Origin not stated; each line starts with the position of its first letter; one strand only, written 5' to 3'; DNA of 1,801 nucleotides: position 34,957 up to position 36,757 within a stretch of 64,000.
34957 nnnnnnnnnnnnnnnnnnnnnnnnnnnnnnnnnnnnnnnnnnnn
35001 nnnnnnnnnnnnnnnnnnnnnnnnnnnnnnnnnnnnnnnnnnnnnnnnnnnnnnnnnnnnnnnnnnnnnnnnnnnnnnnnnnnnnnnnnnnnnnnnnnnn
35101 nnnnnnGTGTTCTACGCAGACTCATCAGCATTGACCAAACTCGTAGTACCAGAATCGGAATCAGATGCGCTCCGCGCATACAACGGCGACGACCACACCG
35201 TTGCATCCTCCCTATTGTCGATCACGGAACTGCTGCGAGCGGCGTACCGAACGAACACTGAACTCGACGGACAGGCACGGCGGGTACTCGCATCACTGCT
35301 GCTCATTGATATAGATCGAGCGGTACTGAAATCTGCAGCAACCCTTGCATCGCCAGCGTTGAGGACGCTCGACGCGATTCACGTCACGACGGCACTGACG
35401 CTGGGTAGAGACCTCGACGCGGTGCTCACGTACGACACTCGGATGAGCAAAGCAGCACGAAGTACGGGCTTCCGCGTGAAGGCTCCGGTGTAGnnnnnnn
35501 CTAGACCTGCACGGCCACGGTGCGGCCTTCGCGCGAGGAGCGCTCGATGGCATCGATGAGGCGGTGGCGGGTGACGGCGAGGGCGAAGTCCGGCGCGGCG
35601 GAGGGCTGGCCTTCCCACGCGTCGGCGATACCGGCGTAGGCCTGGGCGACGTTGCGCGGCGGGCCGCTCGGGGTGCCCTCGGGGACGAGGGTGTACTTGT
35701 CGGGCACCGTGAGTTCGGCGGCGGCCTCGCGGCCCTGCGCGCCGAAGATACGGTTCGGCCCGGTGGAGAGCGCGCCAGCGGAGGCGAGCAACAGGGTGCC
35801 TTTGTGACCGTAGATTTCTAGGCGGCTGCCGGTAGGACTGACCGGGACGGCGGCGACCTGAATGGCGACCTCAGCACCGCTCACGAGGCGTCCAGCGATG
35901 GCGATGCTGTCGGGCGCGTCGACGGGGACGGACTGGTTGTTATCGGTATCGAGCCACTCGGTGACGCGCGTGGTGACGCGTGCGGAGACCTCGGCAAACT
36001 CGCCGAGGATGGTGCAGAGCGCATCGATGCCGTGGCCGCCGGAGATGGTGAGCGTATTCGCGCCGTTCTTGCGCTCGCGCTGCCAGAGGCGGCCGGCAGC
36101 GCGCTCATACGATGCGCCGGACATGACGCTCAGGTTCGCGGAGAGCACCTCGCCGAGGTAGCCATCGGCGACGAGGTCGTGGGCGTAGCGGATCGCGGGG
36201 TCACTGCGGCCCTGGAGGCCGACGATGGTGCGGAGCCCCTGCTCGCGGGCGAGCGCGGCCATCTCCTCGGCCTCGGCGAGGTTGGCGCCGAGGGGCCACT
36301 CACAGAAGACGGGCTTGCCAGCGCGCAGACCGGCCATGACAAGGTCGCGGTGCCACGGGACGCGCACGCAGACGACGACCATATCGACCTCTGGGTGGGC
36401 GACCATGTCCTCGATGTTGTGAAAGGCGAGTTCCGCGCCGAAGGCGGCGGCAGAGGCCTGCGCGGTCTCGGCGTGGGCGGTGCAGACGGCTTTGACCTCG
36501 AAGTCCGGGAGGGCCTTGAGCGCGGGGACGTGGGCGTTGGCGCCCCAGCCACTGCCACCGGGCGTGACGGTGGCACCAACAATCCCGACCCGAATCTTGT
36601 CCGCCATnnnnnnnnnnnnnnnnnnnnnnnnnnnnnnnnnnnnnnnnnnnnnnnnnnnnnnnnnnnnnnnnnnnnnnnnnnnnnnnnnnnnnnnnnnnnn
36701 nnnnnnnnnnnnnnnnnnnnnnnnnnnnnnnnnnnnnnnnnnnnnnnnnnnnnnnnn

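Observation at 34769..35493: VapBC-like toxin-antitoxin locus: intact PIN toxin, frameshifted antitoxin, and a perfect 45-bp palindrome at the antitoxin 5' end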

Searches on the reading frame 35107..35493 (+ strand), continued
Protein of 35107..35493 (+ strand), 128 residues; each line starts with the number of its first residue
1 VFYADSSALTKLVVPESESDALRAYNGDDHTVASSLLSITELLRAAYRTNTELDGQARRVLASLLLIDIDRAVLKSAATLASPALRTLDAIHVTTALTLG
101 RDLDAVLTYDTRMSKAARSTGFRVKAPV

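Call 57: fold_search(model_id=the predicted structure, library=pdb)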
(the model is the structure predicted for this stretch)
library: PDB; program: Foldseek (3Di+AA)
matches with E <= 10: 699; with E <= 0.001: 29
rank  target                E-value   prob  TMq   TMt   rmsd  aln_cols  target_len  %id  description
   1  1ye5_A                1.5e-05  1.00  0.71  0.65   3.4       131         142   17  Crystal structure of hypothetical protein of unknown function from pyrococcus horikoshii OT3 (released 2005-05-17)
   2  2fe1                  2.0e-05  1.00  0.70  0.69   3.4       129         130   21  Crystal Structure of PAE0151 from Pyrobaculum aerophilum (released 2005-12-27)
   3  1ye5_B                2.4e-05  1.00  0.72  0.64   3.4       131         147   17  Crystal structure of hypothetical protein of unknown function from pyrococcus horikoshii OT3 (released 2005-05-17)
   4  5x3t_B                2.9e-05  1.00  0.74  0.70   3.2       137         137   22  VapBC from Mycobacterium tuberculosis (released 2017-06-07)
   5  5wz4_A                3.1e-05  1.00  0.74  0.73   2.9       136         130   12  Crystal structure of Mycobacterium tuberculosis VapC20 (Rv2549c), Sarcin-Ricin loop cleaving toxin (released 2017-10-25)
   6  7by3_B                3.7e-05  1.00  0.71  0.74   3.0       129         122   19  Toxin-antitoxin complex from klebsiella pneumoniae (released 2021-04-28)
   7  5wzf_B                4.2e-05  1.00  0.73  0.72   2.9       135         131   13  Crystal structure of Mycobacterium tuberculosis VapC20 (Rv2549c), Sarcin-Ricin loop cleaving toxin (released 2017-10-25)
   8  4chg_A                4.7e-05  1.00  0.70  0.68   3.8       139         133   22  Crystal structure of VapBC15 complex from Mycobacterium tuberculosis (released 2014-11-12)
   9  5ecd_A                5.7e-05  1.00  0.75  0.73   2.8       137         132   14  Structure of the Shigella flexneri VapC mutant D98N crystal form 1 (released 2016-02-17)
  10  3tnd_A                6.1e-05  1.00  0.67  0.66   3.6       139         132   15  Crystal structure of Shigella flexneri VapBC toxin-antitoxin complex (released 2011-11-02)
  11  5h4g_B                6.4e-05  1.00  0.72  0.67   3.4       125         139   18  Structure of PIN-domain protein (VapC4 toxin) from Pyrococcus horikoshii determined at 1.77 A resolution (released 2016-11-23)
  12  1y82_A                6.8e-05  1.00  0.67  0.60   3.8       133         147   17  Conserved hypothetical protein Pfu-367848-001 from Pyrococcus furiosus (released 2005-01-25)
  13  1y82_B                7.3e-05  1.00  0.68  0.60   3.8       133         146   17  Conserved hypothetical protein Pfu-367848-001 from Pyrococcus furiosus (released 2005-01-25)
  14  5h4g_A                7.7e-05  1.00  0.70  0.63   3.5       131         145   18  Structure of PIN-domain protein (VapC4 toxin) from Pyrococcus horikoshii determined at 1.77 A resolution (released 2016-11-23)
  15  5h4h_B                8.2e-05  1.00  0.72  0.65   3.3       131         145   17  Structure of PIN-domain protein (VapC4 toxin) from Pyrococcus horikoshii determined at 2.2 A resolution (released 2016-11-23)
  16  7by2_B                1.1e-04  1.00  0.75  0.80   2.7       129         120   20  Toxin-antitoxin complex from Klebsiella pneumoniae (released 2021-04-28)
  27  6a7v_A                8.4e-04  1.00  0.77  0.73   3.0       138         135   16  Crystal structure of Mycobacterium tuberculosis VapBC11 toxin-antitoxin complex (released 2018-10-10)
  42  6a7v_C                2.7e-03  1.00  0.77  0.72   2.9       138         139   16  Crystal structure of Mycobacterium tuberculosis VapBC11 toxin-antitoxin complex (released 2018-10-10)
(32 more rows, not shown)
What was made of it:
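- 35107..35493 (+): vapC-type PIN toxin gene: 128 aa, GTG start, intact, with catalytic D5, E41, D89 and D110. Foldseek hits to VapC structures 5x3t, 5wz4, 4chg and 6a7v with TM 0.70-0.77 (call 57).
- On VapC / PIN-domain toxin: Foldseek probability 1.00 and TM 0.70-0.77 to solved VapC structures (call 57).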

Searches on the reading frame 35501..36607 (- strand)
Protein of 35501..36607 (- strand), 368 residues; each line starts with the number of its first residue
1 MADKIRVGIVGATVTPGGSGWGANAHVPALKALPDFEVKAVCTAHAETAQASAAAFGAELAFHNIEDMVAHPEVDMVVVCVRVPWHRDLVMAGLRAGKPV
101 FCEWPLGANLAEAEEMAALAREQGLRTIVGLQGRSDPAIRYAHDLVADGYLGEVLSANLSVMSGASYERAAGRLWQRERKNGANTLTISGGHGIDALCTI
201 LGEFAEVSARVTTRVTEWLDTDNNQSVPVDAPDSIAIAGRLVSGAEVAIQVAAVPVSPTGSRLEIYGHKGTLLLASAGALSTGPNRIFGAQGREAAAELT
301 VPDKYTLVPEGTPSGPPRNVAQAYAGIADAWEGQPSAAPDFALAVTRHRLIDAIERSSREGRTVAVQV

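Call 5: search_protein_families(library=pfam, proteins=[window:35501-36607:-], max_evalue=0.1)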
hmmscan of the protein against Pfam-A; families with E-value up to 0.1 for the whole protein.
window:35501-36607:- (368 aa): 5 families
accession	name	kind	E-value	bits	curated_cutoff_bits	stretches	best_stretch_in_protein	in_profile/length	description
PF01408.29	GFO_IDH_MocA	-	1.6e-25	90.5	24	1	18-130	7-119/120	Oxidoreductase family, NAD-binding Rossmann fold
PF22685.1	Gal80p_C-like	-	2.6e-20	73.6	29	1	137-275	1-151/152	Gal80p, C-terminal domain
PF02894.22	GFO_IDH_MocA_C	-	2e-14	54.4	22.9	1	145-366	3-218/218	Oxidoreductase family, C-terminal alpha/beta domain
PF22725.1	GFO_IDH_MocA_C3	-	2.9e-14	53.6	27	1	140-272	2-123/124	GFO/IDH/MocA C-terminal domain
PF03447.22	NAD_binding_3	-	3.1e-05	25.1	24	1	35-127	21-113/116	Homoserine dehydrogenase, NAD binding domain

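Call 17: find_related_loci(query=window:35501-36607:-, collection=genome_contigs, flank=6000)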
Query window:35501-36607:- (368 aa) in genome_contigs; peptide patterns used: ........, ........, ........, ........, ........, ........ (x = any residue, [..] = any of these).
56 stretches matched a pattern; 5 encode a relative of the query (tblastn E <= 1e-3); 5 distinct loci.
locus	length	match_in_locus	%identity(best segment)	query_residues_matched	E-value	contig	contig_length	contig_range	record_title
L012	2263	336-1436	78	1-367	2e-178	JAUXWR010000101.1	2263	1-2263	MAG: Legionella sp. isolate C15_metabat.bin.116 C15_k141_128745, whole genome shotgun sequence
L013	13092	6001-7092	63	1-364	5e-138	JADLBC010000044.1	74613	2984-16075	MAG: Dehalococcoidia bacterium isolate SJ148 c_000000960209, whole genome shotgun sequence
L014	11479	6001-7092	62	1-364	2e-136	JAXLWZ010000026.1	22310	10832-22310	MAG: Dehalococcoidia bacterium isolate STL-CHL36 C4.140.fa-26, whole genome shotgun sequence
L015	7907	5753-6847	58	1-366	2e-130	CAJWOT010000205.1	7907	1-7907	MAG TPA_asm: uncultured Rhodospirillaceae bacterium isolate ERR599097_bin.110_MetaBAT_v2.12.1_MAG genome assembly, conti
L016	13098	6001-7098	61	1-366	5e-137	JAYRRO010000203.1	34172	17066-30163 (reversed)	MAG: Dehalococcoidia bacterium isolate XM1_ASGE3bin.31 k141_700257, whole genome shotgun sequence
